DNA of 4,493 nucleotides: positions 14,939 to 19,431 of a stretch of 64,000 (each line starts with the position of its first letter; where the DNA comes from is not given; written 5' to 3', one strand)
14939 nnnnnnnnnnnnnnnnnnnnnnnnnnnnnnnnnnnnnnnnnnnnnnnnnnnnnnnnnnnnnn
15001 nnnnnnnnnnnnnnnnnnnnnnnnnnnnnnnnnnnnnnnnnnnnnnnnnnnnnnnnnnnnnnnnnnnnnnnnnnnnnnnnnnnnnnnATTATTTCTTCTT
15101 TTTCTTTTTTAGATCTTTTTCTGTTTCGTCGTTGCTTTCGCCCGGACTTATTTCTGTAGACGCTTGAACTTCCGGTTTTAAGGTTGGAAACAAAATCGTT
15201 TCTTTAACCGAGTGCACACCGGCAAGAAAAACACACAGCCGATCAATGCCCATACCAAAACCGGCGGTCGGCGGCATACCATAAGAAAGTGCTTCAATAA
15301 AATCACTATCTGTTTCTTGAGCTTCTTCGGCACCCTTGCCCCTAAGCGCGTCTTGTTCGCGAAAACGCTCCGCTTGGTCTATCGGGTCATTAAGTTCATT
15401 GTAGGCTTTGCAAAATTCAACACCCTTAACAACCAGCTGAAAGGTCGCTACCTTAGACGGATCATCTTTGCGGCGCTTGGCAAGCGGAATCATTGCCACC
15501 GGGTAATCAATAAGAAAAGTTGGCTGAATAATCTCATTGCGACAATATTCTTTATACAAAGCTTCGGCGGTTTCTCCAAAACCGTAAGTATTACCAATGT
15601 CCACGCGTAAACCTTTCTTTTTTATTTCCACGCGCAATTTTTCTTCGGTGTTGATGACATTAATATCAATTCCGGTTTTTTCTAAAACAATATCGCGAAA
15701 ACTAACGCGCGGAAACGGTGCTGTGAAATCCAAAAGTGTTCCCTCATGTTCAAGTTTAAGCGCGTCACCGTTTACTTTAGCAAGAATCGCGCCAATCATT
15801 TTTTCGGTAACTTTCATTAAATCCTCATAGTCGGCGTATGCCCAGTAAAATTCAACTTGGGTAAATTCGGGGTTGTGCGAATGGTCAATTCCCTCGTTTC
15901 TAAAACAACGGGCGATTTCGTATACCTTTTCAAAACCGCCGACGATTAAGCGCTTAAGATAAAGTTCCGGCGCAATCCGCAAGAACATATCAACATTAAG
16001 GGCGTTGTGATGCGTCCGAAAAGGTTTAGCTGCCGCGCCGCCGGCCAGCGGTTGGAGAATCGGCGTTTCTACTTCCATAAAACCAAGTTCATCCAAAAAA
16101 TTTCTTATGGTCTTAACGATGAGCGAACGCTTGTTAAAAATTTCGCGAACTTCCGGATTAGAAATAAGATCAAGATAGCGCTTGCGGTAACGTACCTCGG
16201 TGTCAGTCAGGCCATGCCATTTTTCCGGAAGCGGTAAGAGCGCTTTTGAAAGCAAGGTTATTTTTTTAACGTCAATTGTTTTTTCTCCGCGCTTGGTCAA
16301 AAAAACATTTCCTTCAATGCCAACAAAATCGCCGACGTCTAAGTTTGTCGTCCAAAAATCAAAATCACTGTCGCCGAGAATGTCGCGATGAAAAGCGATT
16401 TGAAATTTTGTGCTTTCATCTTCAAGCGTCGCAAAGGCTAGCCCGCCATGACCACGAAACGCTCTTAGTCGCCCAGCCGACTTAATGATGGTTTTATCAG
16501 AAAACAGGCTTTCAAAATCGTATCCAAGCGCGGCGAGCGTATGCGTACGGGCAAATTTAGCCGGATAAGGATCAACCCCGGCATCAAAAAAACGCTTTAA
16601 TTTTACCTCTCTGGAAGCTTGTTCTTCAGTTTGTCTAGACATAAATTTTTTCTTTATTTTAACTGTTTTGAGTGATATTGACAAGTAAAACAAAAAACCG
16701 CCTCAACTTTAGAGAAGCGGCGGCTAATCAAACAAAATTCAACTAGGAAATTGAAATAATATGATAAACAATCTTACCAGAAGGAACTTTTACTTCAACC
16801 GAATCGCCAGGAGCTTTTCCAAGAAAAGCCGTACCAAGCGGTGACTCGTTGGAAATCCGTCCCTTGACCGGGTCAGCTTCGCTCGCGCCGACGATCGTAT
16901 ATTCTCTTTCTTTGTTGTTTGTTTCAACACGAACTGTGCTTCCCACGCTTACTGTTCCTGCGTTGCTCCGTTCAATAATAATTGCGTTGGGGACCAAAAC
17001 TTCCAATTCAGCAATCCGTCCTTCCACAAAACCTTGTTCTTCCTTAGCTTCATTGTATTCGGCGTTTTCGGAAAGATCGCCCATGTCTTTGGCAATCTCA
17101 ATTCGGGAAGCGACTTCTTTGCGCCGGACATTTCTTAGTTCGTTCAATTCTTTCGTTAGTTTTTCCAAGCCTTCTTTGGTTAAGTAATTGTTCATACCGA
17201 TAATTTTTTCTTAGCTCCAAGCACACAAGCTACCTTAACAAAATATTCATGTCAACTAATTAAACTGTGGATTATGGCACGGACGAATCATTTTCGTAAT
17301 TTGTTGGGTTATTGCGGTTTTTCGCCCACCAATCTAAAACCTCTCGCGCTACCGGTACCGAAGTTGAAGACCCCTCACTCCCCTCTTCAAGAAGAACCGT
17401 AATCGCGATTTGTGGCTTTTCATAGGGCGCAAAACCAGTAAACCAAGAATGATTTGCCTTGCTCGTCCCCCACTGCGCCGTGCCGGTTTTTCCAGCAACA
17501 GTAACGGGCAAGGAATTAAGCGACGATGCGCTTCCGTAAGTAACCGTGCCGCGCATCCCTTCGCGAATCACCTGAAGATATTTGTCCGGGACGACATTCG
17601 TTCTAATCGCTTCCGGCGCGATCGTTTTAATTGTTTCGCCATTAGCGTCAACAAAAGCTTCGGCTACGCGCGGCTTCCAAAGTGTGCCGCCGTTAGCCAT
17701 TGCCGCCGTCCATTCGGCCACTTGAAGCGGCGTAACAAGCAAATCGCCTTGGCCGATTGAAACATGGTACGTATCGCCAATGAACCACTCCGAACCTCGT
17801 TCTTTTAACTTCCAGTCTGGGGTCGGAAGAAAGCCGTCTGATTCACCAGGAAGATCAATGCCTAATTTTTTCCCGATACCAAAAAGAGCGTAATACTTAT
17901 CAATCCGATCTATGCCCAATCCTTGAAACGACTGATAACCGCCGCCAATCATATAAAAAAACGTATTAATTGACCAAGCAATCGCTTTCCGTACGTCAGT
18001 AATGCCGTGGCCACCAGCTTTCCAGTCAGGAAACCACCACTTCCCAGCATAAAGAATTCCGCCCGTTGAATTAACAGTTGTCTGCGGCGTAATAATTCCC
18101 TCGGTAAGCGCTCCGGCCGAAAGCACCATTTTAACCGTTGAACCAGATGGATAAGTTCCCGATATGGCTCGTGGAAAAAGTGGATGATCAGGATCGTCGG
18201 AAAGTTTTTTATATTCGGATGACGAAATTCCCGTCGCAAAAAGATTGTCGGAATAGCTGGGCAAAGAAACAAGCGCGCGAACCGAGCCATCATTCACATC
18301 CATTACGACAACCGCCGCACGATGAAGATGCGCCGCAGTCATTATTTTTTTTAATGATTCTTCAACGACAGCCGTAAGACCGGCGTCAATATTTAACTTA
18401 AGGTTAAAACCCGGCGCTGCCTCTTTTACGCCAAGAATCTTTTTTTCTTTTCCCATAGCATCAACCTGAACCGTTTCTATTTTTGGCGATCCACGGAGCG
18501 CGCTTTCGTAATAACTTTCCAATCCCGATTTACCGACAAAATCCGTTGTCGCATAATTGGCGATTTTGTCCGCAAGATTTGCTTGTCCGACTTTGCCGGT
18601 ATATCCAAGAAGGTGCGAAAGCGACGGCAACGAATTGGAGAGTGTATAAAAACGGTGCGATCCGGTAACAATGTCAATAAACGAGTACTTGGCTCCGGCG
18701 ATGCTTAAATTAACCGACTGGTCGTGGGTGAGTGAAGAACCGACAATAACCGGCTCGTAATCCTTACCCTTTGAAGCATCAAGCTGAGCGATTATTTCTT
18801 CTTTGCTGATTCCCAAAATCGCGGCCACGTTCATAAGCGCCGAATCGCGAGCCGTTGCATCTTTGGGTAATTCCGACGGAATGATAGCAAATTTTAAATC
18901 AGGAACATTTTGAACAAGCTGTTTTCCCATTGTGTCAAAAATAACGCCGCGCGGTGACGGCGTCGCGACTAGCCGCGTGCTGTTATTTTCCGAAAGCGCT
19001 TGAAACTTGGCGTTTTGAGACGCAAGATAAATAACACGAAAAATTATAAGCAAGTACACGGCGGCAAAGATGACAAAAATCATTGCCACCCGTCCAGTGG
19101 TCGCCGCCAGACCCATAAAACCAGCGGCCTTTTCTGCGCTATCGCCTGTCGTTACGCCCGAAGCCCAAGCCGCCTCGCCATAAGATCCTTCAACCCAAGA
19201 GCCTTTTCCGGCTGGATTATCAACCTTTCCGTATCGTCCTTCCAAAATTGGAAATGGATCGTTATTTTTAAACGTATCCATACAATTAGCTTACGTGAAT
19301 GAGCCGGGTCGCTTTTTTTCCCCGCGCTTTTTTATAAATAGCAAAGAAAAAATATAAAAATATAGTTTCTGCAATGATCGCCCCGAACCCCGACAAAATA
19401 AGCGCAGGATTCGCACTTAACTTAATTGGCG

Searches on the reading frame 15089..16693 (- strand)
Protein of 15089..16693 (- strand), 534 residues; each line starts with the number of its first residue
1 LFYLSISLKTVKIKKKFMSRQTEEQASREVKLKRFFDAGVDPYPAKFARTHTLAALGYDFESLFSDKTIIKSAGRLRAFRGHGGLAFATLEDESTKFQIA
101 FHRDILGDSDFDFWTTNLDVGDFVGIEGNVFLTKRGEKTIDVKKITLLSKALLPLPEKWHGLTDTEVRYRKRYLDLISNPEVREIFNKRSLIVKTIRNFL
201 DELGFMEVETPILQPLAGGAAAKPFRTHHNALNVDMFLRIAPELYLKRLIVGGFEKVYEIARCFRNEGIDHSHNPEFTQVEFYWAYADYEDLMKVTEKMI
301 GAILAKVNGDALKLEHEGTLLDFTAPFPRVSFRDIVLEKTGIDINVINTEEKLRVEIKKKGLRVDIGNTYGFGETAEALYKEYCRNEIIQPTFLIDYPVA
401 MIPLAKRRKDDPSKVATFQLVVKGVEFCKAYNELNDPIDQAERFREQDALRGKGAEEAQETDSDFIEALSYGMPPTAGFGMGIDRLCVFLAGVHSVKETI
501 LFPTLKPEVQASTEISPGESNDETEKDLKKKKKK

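Call 11: search_protein_families(library=pfam, proteins=[window:15089-16693:-])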
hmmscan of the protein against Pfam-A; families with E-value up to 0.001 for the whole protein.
window:15089-16693:- (534 aa): 3 families
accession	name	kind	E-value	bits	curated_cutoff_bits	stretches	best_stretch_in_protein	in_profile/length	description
PF00152.25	tRNA-synt_2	-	1.5e-93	313.7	25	1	165-505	2-307/308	tRNA synthetases class II (D, K and N)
PF01336.31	tRNA_anti-codon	-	1.5e-13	50.9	27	1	73-148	4-75/75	OB-fold nucleic acid binding domain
PF01409.25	tRNA-synt_2d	-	2.8e-08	34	19.8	1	256-326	104-172/246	tRNA synthetases class II core domain (F)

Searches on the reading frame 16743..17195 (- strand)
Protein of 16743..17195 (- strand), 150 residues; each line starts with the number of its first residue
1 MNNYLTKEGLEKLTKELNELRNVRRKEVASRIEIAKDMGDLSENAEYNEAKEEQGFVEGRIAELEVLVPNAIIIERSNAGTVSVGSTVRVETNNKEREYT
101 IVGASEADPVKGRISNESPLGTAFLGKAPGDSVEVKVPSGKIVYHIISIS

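Call 11: search_protein_families(library=pfam, proteins=[window:16743-17195:-])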
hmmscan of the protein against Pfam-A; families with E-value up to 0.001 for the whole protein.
window:16743-17195:- (150 aa): 2 families
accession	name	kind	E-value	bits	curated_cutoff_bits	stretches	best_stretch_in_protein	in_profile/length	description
PF03449.20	GreA_GreB_N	-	7.1e-27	93.8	24.5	1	3-72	1-70/71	Transcription elongation factor, N-terminal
PF01272.25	GreA_GreB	-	4.4e-25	87.9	26.9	1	79-150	3-76/77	Transcription elongation factor, GreA/GreB, C-term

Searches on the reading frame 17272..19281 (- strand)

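Call 11: search_protein_families(library=pfam, proteins=[window:17272-19281:-])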
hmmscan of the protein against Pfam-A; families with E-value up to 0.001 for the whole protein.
window:17272-19281:- (669 aa): 2 families
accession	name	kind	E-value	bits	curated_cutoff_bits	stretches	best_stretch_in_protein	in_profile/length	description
PF00905.27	Transpeptidase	-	4.9e-62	210.3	22.1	1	323-649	2-298/299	Penicillin binding protein transpeptidase domain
PF03717.20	PBP_dimer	-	5e-30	105.7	24.4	1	107-279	2-175/180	Penicillin-binding Protein dimerisation domain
